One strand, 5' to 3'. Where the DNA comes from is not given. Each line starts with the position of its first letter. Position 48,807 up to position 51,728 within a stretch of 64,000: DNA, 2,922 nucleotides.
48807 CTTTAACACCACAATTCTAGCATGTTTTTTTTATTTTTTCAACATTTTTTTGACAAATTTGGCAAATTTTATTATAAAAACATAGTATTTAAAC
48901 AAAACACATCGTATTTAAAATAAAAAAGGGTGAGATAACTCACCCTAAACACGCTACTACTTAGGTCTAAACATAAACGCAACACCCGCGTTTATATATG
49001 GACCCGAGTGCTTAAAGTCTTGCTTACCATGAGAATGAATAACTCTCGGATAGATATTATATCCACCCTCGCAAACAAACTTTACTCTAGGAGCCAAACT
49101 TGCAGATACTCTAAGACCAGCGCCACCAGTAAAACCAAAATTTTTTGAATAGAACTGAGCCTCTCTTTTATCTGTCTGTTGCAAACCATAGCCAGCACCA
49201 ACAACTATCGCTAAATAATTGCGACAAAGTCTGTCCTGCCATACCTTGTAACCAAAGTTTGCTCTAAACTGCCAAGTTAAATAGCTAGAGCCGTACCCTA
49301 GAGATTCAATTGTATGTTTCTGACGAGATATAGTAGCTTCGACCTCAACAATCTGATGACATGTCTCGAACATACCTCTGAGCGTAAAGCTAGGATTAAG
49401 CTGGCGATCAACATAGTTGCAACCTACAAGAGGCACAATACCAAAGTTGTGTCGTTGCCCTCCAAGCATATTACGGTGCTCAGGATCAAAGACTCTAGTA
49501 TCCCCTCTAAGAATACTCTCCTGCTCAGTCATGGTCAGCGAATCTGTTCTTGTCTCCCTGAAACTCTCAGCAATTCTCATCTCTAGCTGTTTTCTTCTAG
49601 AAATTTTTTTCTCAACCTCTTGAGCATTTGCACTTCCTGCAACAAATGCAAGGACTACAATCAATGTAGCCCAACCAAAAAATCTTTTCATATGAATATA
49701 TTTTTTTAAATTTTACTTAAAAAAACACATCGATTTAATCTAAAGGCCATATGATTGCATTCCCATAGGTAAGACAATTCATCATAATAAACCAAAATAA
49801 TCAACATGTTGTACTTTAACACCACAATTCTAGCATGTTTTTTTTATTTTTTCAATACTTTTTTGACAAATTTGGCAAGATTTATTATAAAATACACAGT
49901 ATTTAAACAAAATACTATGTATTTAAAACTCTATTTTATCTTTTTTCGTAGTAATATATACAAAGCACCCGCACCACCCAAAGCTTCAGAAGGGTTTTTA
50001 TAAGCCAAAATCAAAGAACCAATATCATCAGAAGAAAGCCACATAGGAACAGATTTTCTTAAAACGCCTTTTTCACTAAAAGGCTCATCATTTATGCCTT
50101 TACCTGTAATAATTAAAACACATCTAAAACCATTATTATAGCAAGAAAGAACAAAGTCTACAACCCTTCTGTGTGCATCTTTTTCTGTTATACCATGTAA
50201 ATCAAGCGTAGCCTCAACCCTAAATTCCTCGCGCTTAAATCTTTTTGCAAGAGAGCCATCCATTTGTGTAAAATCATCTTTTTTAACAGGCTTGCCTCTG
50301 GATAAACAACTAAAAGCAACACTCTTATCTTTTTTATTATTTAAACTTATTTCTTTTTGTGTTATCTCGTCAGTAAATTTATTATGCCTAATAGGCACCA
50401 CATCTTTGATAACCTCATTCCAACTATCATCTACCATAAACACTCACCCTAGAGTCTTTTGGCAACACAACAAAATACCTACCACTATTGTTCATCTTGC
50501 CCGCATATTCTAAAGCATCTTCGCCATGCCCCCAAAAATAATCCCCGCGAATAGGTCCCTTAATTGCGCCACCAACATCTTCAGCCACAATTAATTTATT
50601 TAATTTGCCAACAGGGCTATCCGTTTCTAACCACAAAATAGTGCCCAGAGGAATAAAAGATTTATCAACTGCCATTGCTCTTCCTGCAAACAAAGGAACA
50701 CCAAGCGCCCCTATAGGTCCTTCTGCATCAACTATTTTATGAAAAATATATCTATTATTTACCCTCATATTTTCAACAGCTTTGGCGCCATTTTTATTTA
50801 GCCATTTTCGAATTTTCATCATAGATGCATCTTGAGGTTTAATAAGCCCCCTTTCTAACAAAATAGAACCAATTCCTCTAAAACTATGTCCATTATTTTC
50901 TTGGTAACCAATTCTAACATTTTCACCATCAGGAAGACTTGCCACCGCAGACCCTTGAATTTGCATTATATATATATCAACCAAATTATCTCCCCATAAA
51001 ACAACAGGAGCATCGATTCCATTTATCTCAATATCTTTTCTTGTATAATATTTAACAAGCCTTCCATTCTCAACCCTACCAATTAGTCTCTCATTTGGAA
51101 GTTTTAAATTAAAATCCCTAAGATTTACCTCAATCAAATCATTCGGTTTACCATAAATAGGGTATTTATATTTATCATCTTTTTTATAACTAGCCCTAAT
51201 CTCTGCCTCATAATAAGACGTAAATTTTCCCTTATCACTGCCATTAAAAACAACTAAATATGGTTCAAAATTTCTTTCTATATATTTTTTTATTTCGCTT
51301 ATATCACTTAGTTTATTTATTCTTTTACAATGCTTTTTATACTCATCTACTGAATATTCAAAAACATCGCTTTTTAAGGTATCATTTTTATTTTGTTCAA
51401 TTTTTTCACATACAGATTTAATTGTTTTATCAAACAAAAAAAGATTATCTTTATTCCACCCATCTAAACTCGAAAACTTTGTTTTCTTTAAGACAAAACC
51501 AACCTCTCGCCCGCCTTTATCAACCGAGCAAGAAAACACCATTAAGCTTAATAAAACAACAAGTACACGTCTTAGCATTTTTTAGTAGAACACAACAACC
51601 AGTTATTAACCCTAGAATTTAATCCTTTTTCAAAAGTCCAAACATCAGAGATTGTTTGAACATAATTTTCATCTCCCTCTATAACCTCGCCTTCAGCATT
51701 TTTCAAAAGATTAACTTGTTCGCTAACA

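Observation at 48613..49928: Duplicated 313-bp promoter-leader-signal-peptide module fused to two unrelated OMP mature domains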

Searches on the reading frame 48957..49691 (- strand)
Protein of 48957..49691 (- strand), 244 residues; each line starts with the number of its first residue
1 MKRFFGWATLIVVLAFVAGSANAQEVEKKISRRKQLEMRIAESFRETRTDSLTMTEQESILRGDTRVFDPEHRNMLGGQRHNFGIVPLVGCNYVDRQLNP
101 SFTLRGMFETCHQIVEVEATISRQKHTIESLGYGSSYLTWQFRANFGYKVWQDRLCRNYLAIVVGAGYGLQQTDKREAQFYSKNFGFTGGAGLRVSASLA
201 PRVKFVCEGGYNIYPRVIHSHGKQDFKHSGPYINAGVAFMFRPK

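Call 6: search_protein_families(library=pfam, proteins=[window:48957-49691:-], max_evalue=1)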
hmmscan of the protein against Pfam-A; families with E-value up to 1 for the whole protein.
window:48957-49691:- (244 aa): 1 family
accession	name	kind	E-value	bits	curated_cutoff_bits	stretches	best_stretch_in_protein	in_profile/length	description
PF13505.12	OMP_b-brl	-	0.0022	18.6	28.7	1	100-230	44-166/175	Outer membrane protein beta-barrel domain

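Call 27: find_homologous_proteins(query=window:48957-49691:-, max_evalue=0.001)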
Query window:48957-49691:- (244 aa): 8 proteins with E <= 0.001 among 557 candidates.
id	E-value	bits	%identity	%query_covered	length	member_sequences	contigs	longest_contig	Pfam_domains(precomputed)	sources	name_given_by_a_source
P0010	6.4e-164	561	100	100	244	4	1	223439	-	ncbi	-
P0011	2.7e-136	471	84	100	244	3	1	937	-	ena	-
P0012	1.9e-93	330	62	97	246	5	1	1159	-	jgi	jgi:hypothetical protein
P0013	2.0e-86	307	57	100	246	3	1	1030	-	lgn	-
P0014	8.8e-85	302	58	96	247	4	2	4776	-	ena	-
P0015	4.9e-73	263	77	63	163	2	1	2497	-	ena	-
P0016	4.6e-63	231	45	96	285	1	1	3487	-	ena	-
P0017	1.2e-48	184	46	79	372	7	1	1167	-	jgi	jgi:hypothetical protein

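Call 37: find_encoding_contigs(protein=P0014, flank=6000, max_places=4)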
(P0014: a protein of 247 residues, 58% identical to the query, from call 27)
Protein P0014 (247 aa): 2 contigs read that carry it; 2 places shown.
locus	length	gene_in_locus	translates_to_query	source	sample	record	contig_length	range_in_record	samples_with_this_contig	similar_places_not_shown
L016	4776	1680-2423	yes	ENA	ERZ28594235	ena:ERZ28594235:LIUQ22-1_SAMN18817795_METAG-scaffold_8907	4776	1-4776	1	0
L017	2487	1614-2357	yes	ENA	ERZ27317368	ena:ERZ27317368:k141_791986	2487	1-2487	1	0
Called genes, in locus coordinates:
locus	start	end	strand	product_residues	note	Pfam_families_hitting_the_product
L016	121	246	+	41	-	-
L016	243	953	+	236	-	PF03562:MltA, PF06725:3D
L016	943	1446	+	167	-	PF01713:Smr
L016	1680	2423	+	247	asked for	-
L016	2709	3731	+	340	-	-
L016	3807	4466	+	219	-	-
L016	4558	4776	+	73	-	?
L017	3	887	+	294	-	?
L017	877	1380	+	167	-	PF01713:Smr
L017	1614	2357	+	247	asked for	-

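Call 38: find_encoding_contigs(protein=P0012, flank=6000, max_places=4)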
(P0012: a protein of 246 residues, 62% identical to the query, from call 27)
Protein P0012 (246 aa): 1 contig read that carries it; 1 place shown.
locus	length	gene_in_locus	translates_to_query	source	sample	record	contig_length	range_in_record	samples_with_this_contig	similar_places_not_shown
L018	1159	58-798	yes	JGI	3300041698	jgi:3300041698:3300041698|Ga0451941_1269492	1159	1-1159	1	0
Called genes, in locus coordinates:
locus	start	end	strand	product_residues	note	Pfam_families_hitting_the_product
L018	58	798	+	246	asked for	-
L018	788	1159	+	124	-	?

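Call 41: predict_structure(alignment_id=A3)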
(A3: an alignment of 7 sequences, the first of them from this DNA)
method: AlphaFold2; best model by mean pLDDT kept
length: 220 residues; sequences in the alignment: 7
mean_pLDDT: 72.4   pTM: 0.67
mean pLDDT of the five models: 72.4, 71.3, 68.2, 68.1, 67.7
residues with pLDDT >= 90: 46; 70-90: 83; 50-70: 59; < 50: 32
segments of 3 or more residues with pLDDT < 50: 1-3, 18-22, 48-54, 105-110, 154-158, 195-200
pLDDT, mean of each block of 10 residues (from residue 1): 56 54 60 73 51 62 89 83 86 86 50 77 88 87 76 49 83 84 89 52 75 81
secondary structure, 60 per line:
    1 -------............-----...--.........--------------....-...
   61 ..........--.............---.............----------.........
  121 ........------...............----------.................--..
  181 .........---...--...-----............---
elements in order: H8-19 H30-38 H53-56 E58-70 E73-85 E89-101 E112-128 E135-149 E160-176 E179-189 E193-195 E198-200 E206-217

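Call 47: fold_search(model_id=the predicted structure, library=pdb)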
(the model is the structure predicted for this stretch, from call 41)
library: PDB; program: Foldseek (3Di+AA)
matches with E <= 10: 1085; with E <= 0.001: 13
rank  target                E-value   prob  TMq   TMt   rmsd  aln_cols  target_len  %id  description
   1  9a2m_MODEL_1_A        3.1e-05  1.00  0.54  0.36   4.6       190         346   11  Model of E. coli OmpA by in-cell photo-crosslinking MS and deep learning (released 2023-02-24)
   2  3qrc_A                3.1e-05  1.00  0.40  0.53   6.0       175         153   14  The crystal structure of Ail, the attachment invasion locus protein of Yersinia pestis, in complex with the heparin an (released 2011-11-23)
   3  3qrc_B                3.1e-05  1.00  0.40  0.53   6.3       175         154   14  The crystal structure of Ail, the attachment invasion locus protein of Yersinia pestis, in complex with the heparin an (released 2011-11-23)
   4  9nh2_A                4.8e-05  1.00  0.52  0.51   8.8       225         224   10  In situ cryo-EM structure of porin III of the Legionella Dot/Icm T4SS machine (released 2025-09-17)
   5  2ge4_MODEL_1_A        5.4e-05  1.00  0.42  0.50   9.4       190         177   14  High-resolution solution structure of outer membrane protein A transmembrane domain (released 2006-04-11)
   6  1p4t                  5.6e-05  1.00  0.50  0.66   4.3       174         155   13  Crystal structure of Neisserial surface protein A (NspA) (released 2003-07-22)
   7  3qra                  6.9e-05  1.00  0.41  0.55   6.2       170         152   17  The crystal structure of Ail, the attachment invasion locus protein of Yersinia pestis (released 2011-11-23)
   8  9fzc_A                9.4e-05  1.00  0.51  0.64   5.1       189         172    9  Structure of OmpA-short in complex with nanobody Nb01 (released 2024-07-17)
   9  1g90_MODEL_1_A        1.3e-04  1.00  0.40  0.48   8.2       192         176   14  NMR Solution Structure of Outer Membrane Protein A Transmembrane Domain: 10 conformers (released 2001-04-21)
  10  1qj9                  2.5e-04  1.00  0.43  0.58   5.2       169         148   18  CRYSTAL STRUCTURE OF THE OUTER MEMBRANE PROTEIN OMPX FROM ESCHERICHIA COLI (released 1999-10-06)
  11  6x9z                  2.9e-04  1.00  0.41  0.66   4.6       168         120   15  De novo design of transmembrane beta-barrels (released 2021-02-17)
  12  9fzd_A                7.2e-04  1.00  0.47  0.57   6.2       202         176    7  Structure of OmpA-long in complex with nanobody Nb39 (released 2024-07-17)
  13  2m06_MODEL_1_A        9.3e-04  1.00  0.45  0.63   6.0       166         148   16  NMR structure of OmpX in phopspholipid nanodiscs (released 2012-12-12)
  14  2x56                  1.4e-03  1.00  0.32  0.27  12.8       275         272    9  Yersinia Pestis Plasminogen Activator Pla (Native) (released 2010-07-28)
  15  1bxw                  1.6e-03  1.00  0.50  0.62   5.2       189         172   13  OUTER MEMBRANE PROTEIN A (OMPA) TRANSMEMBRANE DOMAIN (released 1998-10-14)
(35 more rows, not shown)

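Call 65: find_encoding_contigs(protein=P0010, flank=1500, max_places=3)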
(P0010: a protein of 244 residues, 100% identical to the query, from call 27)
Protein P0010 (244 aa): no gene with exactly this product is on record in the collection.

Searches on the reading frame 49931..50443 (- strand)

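Call 6: search_protein_families(library=pfam, proteins=[window:49931-50443:-], max_evalue=1)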
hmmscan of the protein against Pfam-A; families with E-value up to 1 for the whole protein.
window:49931-50443:- (170 aa): 1 family
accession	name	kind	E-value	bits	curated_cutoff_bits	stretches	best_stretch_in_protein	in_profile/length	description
PF01713.27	Smr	-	5.5e-21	74.9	25.7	1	80-166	1-77/77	Smr domain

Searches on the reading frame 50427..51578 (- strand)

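Call 6: search_protein_families(library=pfam, proteins=[window:50427-51578:-], max_evalue=1)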
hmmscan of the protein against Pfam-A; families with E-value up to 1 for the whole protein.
window:50427-51578:- (383 aa): 3 families
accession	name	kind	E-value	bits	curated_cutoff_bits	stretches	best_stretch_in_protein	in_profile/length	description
PF03562.22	MltA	-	6.5e-48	163.2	24.3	1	119-281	2-163/163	MltA specific insert domain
PF06725.17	3D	-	2.9e-20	72.7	23.8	1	300-371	1-71/72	3D domain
PF09286.16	Pro-kuma_activ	-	0.25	12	23.5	1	245-278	56-88/143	Pro-kumamolisin, activation domain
